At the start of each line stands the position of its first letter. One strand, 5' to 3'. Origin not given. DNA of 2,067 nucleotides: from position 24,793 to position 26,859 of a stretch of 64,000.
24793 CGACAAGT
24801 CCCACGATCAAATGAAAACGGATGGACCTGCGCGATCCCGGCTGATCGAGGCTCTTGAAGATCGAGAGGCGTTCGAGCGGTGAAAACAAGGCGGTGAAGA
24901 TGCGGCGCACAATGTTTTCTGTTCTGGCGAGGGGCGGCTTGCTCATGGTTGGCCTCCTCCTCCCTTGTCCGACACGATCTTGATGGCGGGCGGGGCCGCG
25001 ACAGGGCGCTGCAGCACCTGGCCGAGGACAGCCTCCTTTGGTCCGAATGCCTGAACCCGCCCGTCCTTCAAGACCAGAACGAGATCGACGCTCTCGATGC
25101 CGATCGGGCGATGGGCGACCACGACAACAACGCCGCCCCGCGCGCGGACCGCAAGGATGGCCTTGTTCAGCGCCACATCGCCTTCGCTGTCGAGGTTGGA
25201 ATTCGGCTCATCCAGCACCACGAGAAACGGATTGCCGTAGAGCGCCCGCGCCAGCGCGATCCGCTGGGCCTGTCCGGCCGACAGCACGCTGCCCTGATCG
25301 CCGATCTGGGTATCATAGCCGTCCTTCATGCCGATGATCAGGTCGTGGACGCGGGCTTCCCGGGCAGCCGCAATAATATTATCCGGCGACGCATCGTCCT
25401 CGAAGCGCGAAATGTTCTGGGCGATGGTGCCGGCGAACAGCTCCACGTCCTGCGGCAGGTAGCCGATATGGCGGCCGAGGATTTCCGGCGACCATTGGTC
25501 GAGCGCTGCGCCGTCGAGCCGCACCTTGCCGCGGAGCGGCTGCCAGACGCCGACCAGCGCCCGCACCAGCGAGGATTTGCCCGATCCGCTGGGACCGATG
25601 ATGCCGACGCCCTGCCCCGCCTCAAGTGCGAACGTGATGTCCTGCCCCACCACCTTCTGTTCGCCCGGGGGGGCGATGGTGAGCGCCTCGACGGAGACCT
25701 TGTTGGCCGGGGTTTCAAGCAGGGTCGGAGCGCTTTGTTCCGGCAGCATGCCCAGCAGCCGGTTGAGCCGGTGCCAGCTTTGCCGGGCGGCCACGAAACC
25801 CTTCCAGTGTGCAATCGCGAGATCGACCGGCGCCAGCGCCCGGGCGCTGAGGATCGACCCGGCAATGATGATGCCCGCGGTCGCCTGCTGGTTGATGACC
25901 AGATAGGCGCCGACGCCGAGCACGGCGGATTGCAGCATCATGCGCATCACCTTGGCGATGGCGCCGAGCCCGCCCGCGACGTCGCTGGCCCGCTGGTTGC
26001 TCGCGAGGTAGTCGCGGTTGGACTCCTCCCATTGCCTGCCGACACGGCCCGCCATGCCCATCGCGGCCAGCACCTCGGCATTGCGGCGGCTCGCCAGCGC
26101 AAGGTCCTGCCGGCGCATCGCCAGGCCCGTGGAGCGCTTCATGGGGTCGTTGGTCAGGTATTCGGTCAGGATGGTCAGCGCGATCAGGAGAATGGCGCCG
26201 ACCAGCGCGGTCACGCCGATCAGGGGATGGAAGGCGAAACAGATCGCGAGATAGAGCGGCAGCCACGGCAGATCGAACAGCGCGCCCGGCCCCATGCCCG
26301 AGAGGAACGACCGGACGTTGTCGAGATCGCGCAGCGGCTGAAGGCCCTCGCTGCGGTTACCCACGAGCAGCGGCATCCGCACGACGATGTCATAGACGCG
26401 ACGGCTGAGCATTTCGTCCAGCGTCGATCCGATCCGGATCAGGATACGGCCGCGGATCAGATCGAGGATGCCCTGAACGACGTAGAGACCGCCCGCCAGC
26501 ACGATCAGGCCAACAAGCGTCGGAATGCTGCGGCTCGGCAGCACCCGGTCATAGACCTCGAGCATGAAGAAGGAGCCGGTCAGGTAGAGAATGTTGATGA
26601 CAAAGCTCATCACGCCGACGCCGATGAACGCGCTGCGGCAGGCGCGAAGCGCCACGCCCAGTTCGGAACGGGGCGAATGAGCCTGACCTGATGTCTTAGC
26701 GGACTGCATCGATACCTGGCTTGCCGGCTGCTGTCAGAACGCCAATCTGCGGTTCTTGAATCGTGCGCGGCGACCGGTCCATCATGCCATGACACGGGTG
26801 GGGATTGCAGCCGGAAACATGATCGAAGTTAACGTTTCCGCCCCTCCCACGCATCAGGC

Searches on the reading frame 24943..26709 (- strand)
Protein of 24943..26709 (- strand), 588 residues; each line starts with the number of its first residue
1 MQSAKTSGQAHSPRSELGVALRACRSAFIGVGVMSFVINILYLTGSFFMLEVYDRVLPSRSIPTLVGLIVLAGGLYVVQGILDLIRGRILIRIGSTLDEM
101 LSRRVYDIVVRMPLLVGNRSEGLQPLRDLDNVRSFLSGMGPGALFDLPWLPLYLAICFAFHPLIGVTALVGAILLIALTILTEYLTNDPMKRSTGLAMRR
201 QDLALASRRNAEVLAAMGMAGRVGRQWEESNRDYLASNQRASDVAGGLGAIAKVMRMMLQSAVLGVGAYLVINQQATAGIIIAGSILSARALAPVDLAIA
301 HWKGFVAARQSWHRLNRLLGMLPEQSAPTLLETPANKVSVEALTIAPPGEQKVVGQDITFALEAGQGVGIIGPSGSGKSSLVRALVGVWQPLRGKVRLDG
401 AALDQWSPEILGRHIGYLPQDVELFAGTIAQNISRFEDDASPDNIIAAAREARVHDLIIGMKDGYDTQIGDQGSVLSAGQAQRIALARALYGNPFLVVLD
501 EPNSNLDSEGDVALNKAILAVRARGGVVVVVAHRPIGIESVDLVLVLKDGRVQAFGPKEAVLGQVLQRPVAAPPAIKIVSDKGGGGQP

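Call 3: search_protein_families(library=pfam, proteins=[window:24943-26709:-], max_evalue=0.01)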
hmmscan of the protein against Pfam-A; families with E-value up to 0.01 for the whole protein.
window:24943-26709:- (588 aa): 7 families
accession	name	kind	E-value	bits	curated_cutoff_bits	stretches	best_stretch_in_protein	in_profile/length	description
PF00005.33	ABC_tran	-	2e-29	103.4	25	1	356-503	2-136/137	ABC transporter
PF00664.28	ABC_membrane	-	3.7e-12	46.9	28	1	31-289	4-268/274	ABC transporter transmembrane region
PF20703.3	nSTAND1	-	0.00031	20.9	27.1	1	361-393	29-59/379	Novel STAND NTPase 1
PF13555.12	AAA_29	-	0.00042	20.5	27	1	365-402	23-58/61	P-loop containing region of AAA domain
PF13191.12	AAA_16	-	0.0016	19.4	32.6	1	366-501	25-140/167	AAA ATPase domain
PF13304.12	AAA_21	-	0.0046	17.5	27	0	369-386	3-20/304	AAA domain, putative AbiEii toxin, Type IV TA system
PF02463.25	SMC_N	-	0.0066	16.3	40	0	368-385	27-44/220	RecF/RecN/SMC N terminal domain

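Call 6: search_protein_families(library=ncbifam, proteins=[window:24943-26709:-], max_evalue=0.01)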
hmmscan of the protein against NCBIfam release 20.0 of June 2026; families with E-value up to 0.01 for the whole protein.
window:24943-26709:- (588 aa): 184 families (the best 25 are shown)
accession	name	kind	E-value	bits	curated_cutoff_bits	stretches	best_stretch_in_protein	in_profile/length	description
TIGR01842.1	type_I_sec_PrtD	subfamily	7.5e-221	734.4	510.15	1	21-564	1-543/544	type I secretion system permease/ATPase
TIGR03375.1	type_I_sec_LssB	subfamily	4.4e-106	355.8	693.1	1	20-565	143-692/696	type I secretion system permease/ATPase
TIGR01846.1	type_I_sec_HlyB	subfamily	8.8e-77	258.9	725.55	1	24-562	137-679/694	type I secretion system permease/ATPase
TIGR03796.1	NHLM_micro_ABC1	equivalog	8.4e-67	225.9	853.3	1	6-561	134-698/710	NHLP family bacteriocin export ABC transporter peptidase/permease/ATPase subunit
TIGR02857.1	CydD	equivalog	1.1e-59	202.8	435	1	304-547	290-529/529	thiol reductant ABC exporter subunit CydD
TIGR02868.1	CydC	equivalog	1.5e-54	185.5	329.05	1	159-534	154-529/530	thiol reductant ABC exporter subunit CydC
TIGR00958.1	3a01208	subfamily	4.2e-53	180.7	874.6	1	250-557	389-696/711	antigen peptide transporter 2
TIGR02204.1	MsbA_rel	hypoth_equivalog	3.8e-51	174.4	780.4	1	251-561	245-561/576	ABC transporter, permease/ATP-binding protein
TIGR01193.1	bacteriocin_ABC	subfamily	2.1e-50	172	523.85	1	226-560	359-694/708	peptide cleavage/export ABC transporter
TIGR03797.1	NHLM_micro_ABC2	equivalog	9.6e-50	169.8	709.4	1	12-559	122-669/686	NHLP bacteriocin export ABC transporter permease/ATPase subunit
TIGR02203.1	MsbA_lipidA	equivalog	3.3e-48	164.5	602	1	237-562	230-556/572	lipid A export permease/ATP-binding protein MsbA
NF010178.0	PRK13657.1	equivalog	4.6e-47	160.7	733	1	261-555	255-550/588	glucan ABC transporter ATP-binding protein/ permease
NF052233.1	CphA_assoc_ABC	equivalog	5.5e-46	157.3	880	1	219-562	387-730/766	cyanophycin metabolism-associated ABC transporter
NF008379.0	PRK11174.1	equivalog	1.2e-45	156.3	684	1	326-554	338-563/588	heme ABC transporter permease/ATP-binding protein CydD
NF045513.1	HepA_fam_ABC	equivalog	7e-44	150.2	725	1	350-557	385-591/610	heterocyst formation ABC transporter subunit HepA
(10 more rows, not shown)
